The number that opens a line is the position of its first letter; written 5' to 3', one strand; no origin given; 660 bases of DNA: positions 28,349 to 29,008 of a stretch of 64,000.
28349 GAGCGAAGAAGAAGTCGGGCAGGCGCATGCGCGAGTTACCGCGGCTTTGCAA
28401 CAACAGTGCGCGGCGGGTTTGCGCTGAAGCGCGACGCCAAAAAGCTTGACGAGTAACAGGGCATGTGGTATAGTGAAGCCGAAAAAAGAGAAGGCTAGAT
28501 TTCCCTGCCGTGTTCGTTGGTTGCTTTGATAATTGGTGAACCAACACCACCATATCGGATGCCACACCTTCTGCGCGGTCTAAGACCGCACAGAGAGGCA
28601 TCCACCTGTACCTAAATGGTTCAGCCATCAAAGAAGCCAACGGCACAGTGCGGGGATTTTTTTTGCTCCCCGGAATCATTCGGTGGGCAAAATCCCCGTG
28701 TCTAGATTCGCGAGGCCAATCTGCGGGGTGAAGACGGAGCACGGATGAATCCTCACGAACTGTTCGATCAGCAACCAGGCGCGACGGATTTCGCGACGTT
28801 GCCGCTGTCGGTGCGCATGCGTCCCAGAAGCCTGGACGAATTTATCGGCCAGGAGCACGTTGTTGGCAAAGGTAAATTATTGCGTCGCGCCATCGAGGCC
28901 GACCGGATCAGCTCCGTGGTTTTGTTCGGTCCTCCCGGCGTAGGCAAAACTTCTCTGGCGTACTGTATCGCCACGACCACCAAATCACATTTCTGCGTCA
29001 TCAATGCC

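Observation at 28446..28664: Candidate 6S RNA (SsrS-like) between pheT and rarA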

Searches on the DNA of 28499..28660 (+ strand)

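Call 13: build_rna_model(alignment_id=A1)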
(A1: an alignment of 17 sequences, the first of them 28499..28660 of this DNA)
Model R1 built from alignment A1 (17 sequences, 173 columns); structure: RNAalifold consensus.
model positions 157; base pairs 36; branch points 0; effective number of sequences 1.95; information 0.59 bits per position. Calibrated on 0.2 Mb of random sequence (short: E-values are rough).
structure used (alignment columns):
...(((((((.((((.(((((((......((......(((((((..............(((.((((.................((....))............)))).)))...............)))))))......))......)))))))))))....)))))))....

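Call 15: search_with_rna_model(model_id=R1, sources=[window, L001, L002, L003, L004, L005, L006, L007, L008, L009, L010, L011, L012, L013, L014, L015, L016, L017, L018, L019, L020, L021, L022, L023, L024, L025, L026, L027, L028, L029, L030, L031, L032, L033, L034, L035, L036, L037, L038, L039, L040, L041, L042, L043, L044, L045, L046, L047, L048, L049, L050, L051, L052, L053, L054, L055, L056, L057, L058, L059, L060, L061, L062, L063, L064, L065, L066, L067, L068, L069, L070, L071, L072, L073, L074, L075, L076, L077, L078, L079, L080], max_evalue=0.01, make_alignment=true)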
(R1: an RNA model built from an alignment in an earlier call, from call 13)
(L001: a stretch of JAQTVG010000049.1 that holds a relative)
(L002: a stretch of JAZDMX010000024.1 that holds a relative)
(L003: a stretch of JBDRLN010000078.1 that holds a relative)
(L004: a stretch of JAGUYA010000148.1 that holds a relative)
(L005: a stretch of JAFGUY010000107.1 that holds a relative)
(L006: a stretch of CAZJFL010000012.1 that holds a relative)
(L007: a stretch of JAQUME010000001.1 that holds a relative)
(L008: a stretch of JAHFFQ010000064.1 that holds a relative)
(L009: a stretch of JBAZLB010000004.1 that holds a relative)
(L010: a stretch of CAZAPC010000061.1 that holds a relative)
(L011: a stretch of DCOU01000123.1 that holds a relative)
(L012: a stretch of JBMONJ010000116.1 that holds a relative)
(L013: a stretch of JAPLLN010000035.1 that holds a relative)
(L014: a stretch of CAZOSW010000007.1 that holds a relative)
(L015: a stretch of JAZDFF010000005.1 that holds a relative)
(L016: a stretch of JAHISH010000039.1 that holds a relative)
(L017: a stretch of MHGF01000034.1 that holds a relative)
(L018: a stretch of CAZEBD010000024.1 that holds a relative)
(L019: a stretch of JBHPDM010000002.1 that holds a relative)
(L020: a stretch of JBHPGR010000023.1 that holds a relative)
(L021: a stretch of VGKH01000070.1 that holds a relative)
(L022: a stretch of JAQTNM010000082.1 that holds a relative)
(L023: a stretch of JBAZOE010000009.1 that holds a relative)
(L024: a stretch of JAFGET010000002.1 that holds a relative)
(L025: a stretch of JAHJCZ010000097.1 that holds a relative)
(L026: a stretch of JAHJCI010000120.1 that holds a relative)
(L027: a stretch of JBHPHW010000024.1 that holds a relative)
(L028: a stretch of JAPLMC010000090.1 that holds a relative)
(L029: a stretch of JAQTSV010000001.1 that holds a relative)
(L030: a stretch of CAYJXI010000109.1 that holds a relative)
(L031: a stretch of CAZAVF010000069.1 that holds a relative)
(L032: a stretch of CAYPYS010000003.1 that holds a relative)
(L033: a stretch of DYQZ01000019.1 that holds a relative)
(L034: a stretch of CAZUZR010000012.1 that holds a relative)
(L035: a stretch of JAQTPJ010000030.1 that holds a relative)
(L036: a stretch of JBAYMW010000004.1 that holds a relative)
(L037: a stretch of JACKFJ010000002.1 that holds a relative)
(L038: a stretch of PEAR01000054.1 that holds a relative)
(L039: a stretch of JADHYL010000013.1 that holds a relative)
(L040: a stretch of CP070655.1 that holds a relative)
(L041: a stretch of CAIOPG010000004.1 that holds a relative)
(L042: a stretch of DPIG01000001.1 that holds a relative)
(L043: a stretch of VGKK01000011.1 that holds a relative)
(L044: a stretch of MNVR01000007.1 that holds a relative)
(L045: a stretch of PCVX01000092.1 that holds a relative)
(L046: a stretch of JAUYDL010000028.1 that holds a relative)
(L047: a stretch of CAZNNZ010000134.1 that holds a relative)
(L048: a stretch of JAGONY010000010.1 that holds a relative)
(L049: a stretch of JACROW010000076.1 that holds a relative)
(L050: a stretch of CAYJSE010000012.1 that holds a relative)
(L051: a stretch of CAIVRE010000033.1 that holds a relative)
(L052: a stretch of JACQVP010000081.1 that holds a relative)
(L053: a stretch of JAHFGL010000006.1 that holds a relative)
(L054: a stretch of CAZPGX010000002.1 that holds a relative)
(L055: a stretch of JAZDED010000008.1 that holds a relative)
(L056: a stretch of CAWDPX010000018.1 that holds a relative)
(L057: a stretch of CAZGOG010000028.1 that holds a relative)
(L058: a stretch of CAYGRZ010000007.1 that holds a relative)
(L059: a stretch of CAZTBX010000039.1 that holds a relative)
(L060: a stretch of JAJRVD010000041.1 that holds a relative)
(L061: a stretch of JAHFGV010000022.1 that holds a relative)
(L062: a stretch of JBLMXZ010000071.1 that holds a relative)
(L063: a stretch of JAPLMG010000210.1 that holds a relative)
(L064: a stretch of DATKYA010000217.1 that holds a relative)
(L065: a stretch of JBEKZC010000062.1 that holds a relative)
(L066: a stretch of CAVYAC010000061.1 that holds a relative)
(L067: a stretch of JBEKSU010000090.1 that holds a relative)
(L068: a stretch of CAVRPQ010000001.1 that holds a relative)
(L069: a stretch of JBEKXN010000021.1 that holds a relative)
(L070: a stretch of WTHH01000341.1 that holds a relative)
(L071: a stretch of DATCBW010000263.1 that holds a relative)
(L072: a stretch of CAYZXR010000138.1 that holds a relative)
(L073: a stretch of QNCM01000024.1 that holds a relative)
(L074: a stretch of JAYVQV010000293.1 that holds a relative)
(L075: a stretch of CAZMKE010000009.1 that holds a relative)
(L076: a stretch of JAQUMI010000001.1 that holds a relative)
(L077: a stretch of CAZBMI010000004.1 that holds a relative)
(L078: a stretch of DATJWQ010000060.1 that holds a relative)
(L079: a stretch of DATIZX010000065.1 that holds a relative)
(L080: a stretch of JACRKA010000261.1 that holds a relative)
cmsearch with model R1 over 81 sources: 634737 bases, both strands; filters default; matches with E-value up to 0.01: 97.
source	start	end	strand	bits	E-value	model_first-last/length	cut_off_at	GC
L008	2646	2806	+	161.8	7.4e-43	1-157/157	no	0.5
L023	3126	3286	+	161.4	9.8e-43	1-157/157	no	0.5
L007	3312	3472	+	160.7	1.5e-42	1-157/157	no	0.51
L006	3286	3444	+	159.5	3.3e-42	1-157/157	no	0.48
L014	3212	3370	+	157.1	1.6e-41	1-157/157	no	0.47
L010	2029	2185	+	155.2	5.3e-41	1-157/157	no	0.44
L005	3318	3475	+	154.7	7.1e-41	1-157/157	no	0.44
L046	3237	3397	+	150.8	8.9e-40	1-157/157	no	0.47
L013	3299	3458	+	149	3e-39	1-157/157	no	0.52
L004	1652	1810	+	148.4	4.1e-39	1-157/157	no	0.5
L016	3277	3432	+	146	2e-38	1-157/157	no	0.49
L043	3187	3350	+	144.2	6.6e-38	1-157/157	no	0.46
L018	3340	3502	+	140.9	5.4e-37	1-157/157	no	0.49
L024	1874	2030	+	136.6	8.8e-36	1-157/157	no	0.51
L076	3309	3442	+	134.7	2.9e-35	1-157/157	no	0.47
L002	2868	3001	+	134.3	4e-35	1-157/157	no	0.44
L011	3185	3343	+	134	4.7e-35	1-157/157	no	0.5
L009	3234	3393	+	131.4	2.6e-34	1-157/157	no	0.51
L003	3202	3358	+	127.4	3.3e-33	1-157/157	no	0.51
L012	2657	2813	+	127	4.4e-33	1-157/157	no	0.51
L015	3064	3219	+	123.7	3.6e-32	1-157/157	no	0.46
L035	2287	2442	+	122.9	6.1e-32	1-157/157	no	0.49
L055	3341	3499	+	120.7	2.5e-31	1-157/157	no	0.51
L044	3179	3333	+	117.7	1.8e-30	1-157/157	no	0.55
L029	3133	3290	+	117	2.9e-30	1-157/157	no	0.44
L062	2282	2433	+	108.8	5.6e-28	1-157/157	no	0.62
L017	3273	3431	+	106.7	2.2e-27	1-157/157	no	0.53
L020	3262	3417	+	100.2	1.4e-25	1-157/157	no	0.53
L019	3262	3417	+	99.6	2.1e-25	1-157/157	no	0.54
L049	1257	1418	+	97.5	8.1e-25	1-157/157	no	0.48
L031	3248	3407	+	95.6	2.8e-24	1-157/157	no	0.56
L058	3019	3179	+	88.5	2.7e-22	1-157/157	no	0.48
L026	647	804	+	86.6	9.3e-22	1-157/157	no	0.47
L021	2258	2413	+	83.4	7.6e-21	1-157/157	no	0.47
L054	2123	2256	+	77.7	3e-19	1-157/157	no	0.49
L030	2084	2237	+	77.4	3.7e-19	1-157/157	no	0.42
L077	3173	3356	+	76.9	5.1e-19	1-157/157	no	0.48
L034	3222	3406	+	76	9.2e-19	1-157/157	no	0.4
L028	1214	1399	+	74.5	2.3e-18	1-157/157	no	0.44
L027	3296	3482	+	74.1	3.2e-18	1-157/157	no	0.44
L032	3258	3446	+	71.7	1.5e-17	1-157/157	no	0.46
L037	3265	3415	+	69.4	6.6e-17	1-157/157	no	0.51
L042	80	238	+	67.1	2.9e-16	1-157/157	no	0.5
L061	3306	3490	+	64.2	1.8e-15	1-157/157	no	0.59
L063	2436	2597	+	63.8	2.4e-15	1-157/157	no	0.46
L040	3251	3437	+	63.5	2.9e-15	1-157/157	no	0.49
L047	2395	2548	+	63.3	3.4e-15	1-157/157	no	0.49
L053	2745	2895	+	61.5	1.1e-14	1-157/157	no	0.5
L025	3306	3458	+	61.3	1.2e-14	1-157/157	no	0.48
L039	3239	3400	+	61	1.5e-14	1-157/157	no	0.49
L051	3289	3441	+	58.6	7e-14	1-157/157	no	0.46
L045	3288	3471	+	55.8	4.4e-13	1-157/157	no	0.65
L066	3217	3393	+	54.3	1.1e-12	1-157/157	no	0.5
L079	2516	2694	+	53.9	1.4e-12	1-157/157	no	0.5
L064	488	669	+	53.4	2e-12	1-157/157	no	0.57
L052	3272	3455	+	51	9.7e-12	1-157/157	no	0.51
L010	2028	2184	-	49.6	2.4e-11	1-157/157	no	0.44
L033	3305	3460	+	49.5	2.5e-11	1-157/157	no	0.44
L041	3287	3440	+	47.6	8.7e-11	1-157/157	no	0.51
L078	3140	3317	+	45.4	3.4e-10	1-157/157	no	0.53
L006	3285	3443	-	40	1.2e-08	1-157/157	no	0.48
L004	1651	1809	-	39.5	1.6e-08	1-157/157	no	0.5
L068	3159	3339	+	39.2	1.9e-08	1-157/157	no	0.54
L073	3252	3395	+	35.3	2.4e-07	7-150/157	no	0.54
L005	3317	3474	-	35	2.9e-07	1-157/157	no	0.44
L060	3000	3152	+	32.2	1.8e-06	1-157/157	no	0.44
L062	2281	2432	-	31.8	2.3e-06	1-157/157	no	0.62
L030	2083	2236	-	31.3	3.2e-06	1-157/157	no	0.42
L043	3186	3349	-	31.3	3.2e-06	1-157/157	no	0.46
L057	3312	3426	+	30.9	4.1e-06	18-138/157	no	0.51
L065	925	1105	+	29.9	8e-06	1-157/157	no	0.52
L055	3340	3498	-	29.7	9e-06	1-157/157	no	0.51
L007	3311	3471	-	29.5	1e-05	1-157/157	no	0.52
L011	3184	3342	-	29.1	1.3e-05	1-157/157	no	0.5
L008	2645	2805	-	28.8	1.6e-05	1-157/157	no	0.51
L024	1873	2029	-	26.4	7.7e-05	1-157/157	no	0.51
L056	3155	3335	+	25.9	0.00011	1-157/157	no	0.51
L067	3173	3353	+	25.2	0.00017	1-157/157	no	0.52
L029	3132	3289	-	25.1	0.00017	1-157/157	no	0.44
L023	3125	3285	-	25.1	0.00017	1-157/157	no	0.51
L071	1718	1895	+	25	0.00018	1-157/157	no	0.51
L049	1256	1417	-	24.3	0.0003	1-157/157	no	0.48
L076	3308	3441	-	23.9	0.00039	1-157/157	no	0.47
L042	79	237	-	23.6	0.00047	1-157/157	no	0.5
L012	2656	2812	-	23.5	0.00051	1-157/157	no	0.51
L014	3211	3369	-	23.1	0.00062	1-157/157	no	0.48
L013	3298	3457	-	23.1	0.00064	1-157/157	no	0.52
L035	2286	2441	-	22.9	0.00074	1-157/157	no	0.49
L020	3261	3416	-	22.2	0.0011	1-157/157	no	0.54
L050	3254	3445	+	21.6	0.0017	1-157/157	no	0.6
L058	3018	3178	-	21.3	0.002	1-157/157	no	0.49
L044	3178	3332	-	20.6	0.0033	1-157/157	no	0.55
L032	3257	3445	-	20.4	0.0035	1-157/157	no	0.47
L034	3221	3405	-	20.1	0.0044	1-157/157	no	0.4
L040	3250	3436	-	19.1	0.0083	1-157/157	no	0.49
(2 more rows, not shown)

Alignment A2: 97 matches aligned to the model, 300 columns, each read 5' to 3' on its own strand. Consensus structure (alignment columns), stored with it:
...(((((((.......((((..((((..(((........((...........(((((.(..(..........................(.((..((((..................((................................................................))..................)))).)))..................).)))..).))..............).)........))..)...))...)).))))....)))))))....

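Call 16: search_with_rna_model(model_id=R1, sources=[window, L002, L003, L004, L005, L006, L007, L008, L009, L010, L011, L012, L013, L014, L015, L016, L017, L018, L019, L020, L021, L023, L024, L025, L026, L027, L028, L029, L030, L031, L032, L034, L035, L037, L039, L040, L042, L043, L044, L045, L046, L047, L049, L051, L052, L053, L054, L055, L058, L061, L062, L063, L064, L066, L076, L077, L079], max_evalue=1e-11, make_alignment=true)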
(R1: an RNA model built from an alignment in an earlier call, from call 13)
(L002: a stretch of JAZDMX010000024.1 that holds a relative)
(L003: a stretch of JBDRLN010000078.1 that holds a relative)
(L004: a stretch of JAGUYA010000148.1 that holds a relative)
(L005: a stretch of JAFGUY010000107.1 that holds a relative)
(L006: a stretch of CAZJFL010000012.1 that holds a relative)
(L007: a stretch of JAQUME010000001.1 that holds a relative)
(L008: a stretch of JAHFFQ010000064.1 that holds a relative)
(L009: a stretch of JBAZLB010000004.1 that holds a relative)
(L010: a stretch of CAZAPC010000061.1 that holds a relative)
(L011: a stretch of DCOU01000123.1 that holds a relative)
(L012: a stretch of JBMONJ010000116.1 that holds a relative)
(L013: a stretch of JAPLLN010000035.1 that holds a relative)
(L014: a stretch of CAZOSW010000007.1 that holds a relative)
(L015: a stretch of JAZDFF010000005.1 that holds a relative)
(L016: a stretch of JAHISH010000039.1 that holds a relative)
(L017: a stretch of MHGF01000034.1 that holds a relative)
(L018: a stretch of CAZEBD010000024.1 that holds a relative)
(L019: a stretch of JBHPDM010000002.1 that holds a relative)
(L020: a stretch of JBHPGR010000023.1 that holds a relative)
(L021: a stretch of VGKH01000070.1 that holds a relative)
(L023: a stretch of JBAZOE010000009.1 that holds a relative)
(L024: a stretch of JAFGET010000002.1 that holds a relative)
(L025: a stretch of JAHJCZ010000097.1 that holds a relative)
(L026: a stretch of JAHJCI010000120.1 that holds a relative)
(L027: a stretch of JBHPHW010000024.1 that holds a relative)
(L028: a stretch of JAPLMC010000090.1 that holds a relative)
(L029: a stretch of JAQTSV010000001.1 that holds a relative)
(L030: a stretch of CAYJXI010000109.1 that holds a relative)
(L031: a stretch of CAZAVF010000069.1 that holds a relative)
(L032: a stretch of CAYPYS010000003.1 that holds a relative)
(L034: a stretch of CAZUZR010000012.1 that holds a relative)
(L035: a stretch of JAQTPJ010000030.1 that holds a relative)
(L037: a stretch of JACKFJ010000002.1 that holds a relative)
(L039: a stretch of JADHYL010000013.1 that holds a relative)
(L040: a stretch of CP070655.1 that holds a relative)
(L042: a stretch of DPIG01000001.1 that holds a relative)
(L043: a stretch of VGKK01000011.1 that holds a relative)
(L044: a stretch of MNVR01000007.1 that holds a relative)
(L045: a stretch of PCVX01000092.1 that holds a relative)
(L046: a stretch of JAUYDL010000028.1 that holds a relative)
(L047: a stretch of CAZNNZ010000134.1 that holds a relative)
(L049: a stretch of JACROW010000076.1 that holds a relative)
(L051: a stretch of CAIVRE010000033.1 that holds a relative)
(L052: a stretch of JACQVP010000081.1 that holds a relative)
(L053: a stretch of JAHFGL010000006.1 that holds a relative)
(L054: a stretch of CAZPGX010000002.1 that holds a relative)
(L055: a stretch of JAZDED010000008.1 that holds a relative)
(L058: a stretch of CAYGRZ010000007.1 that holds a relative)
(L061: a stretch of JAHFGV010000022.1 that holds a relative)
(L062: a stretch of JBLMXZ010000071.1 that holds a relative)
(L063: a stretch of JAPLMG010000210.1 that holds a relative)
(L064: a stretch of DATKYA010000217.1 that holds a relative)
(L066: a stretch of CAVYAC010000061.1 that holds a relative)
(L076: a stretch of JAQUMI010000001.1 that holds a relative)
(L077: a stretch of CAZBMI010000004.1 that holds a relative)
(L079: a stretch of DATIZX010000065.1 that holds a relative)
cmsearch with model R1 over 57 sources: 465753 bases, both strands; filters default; matches with E-value up to 1e-11: 57.
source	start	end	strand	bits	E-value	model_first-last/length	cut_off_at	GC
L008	2646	2806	+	161.8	5.4e-43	1-157/157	no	0.5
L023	3126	3286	+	161.4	7.2e-43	1-157/157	no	0.5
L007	3312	3472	+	160.7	1.1e-42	1-157/157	no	0.51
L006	3286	3444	+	159.5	2.4e-42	1-157/157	no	0.48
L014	3212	3370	+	157.1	1.1e-41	1-157/157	no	0.47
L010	2029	2185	+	155.2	3.9e-41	1-157/157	no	0.44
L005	3318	3475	+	154.7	5.2e-41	1-157/157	no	0.44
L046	3237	3397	+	150.8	6.5e-40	1-157/157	no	0.47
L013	3299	3458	+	149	2.2e-39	1-157/157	no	0.52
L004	1652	1810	+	148.4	3e-39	1-157/157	no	0.5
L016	3277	3432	+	146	1.4e-38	1-157/157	no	0.49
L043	3187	3350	+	144.2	4.9e-38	1-157/157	no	0.46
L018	3340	3502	+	140.9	3.9e-37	1-157/157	no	0.49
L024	1874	2030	+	136.6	6.4e-36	1-157/157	no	0.51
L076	3309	3442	+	134.7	2.1e-35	1-157/157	no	0.47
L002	2868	3001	+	134.3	2.9e-35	1-157/157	no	0.44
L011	3185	3343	+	134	3.5e-35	1-157/157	no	0.5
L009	3234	3393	+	131.4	1.9e-34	1-157/157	no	0.51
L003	3202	3358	+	127.4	2.4e-33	1-157/157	no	0.51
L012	2657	2813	+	127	3.3e-33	1-157/157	no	0.51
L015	3064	3219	+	123.7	2.7e-32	1-157/157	no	0.46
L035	2287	2442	+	122.9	4.4e-32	1-157/157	no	0.49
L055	3341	3499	+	120.7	1.8e-31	1-157/157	no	0.51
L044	3179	3333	+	117.7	1.3e-30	1-157/157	no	0.55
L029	3133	3290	+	117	2.1e-30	1-157/157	no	0.44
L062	2282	2433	+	108.8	4.1e-28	1-157/157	no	0.62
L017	3273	3431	+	106.7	1.6e-27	1-157/157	no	0.53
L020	3262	3417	+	100.2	1.1e-25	1-157/157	no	0.53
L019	3262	3417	+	99.6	1.5e-25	1-157/157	no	0.54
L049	1257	1418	+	97.5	6e-25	1-157/157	no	0.48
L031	3248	3407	+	95.6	2.1e-24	1-157/157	no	0.56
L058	3019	3179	+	88.5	2e-22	1-157/157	no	0.48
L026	647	804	+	86.6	6.8e-22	1-157/157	no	0.47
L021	2258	2413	+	83.4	5.6e-21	1-157/157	no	0.47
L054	2123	2256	+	77.7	2.2e-19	1-157/157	no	0.49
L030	2084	2237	+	77.4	2.7e-19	1-157/157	no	0.42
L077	3173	3356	+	76.9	3.8e-19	1-157/157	no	0.48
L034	3222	3406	+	76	6.8e-19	1-157/157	no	0.4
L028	1214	1399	+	74.5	1.7e-18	1-157/157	no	0.44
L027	3296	3482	+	74.1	2.3e-18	1-157/157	no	0.44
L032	3258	3446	+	71.7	1.1e-17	1-157/157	no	0.46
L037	3265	3415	+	69.4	4.9e-17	1-157/157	no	0.51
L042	80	238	+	67.1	2.1e-16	1-157/157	no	0.5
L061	3306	3490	+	64.2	1.3e-15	1-157/157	no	0.59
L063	2436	2597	+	63.8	1.8e-15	1-157/157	no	0.46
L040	3251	3437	+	63.5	2.1e-15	1-157/157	no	0.49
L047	2395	2548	+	63.3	2.5e-15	1-157/157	no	0.49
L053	2745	2895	+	61.5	7.7e-15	1-157/157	no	0.5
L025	3306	3458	+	61.3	9.1e-15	1-157/157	no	0.48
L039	3239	3400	+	61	1.1e-14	1-157/157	no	0.49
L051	3289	3441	+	58.6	5.2e-14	1-157/157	no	0.46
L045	3288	3471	+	55.8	3.2e-13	1-157/157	no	0.65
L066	3217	3393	+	54.3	8.1e-13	1-157/157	no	0.5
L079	2516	2694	+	53.9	1e-12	1-157/157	no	0.5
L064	488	669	+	53.4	1.4e-12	1-157/157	no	0.57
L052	3272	3455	+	51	7.1e-12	1-157/157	no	0.51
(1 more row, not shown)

Alignment A3: 57 matches aligned to the model, 243 columns, each read 5' to 3' on its own strand. Consensus structure (alignment columns), stored with it:
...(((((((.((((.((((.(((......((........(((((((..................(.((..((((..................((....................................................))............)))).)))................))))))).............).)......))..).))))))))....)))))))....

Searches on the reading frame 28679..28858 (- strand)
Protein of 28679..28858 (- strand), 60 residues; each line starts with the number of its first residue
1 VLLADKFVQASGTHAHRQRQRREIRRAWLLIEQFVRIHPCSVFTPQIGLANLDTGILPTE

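Call 34: search_protein_families(library=pfam, proteins=[window:28679-28858:-], max_evalue=1)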
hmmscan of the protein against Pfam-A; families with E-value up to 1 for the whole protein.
window:28679-28858:- (60 aa): 2 families
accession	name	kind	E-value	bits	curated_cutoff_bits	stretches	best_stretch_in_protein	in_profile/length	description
PF15674.10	CCDC23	-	0.057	13.8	27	1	5-24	17-36/63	Coiled-coil domain-containing protein 23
PF07717.22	OB_NTP_bind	-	0.15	12.7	29.5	1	15-44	14-41/83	Oligonucleotide/oligosaccharide-binding (OB)-fold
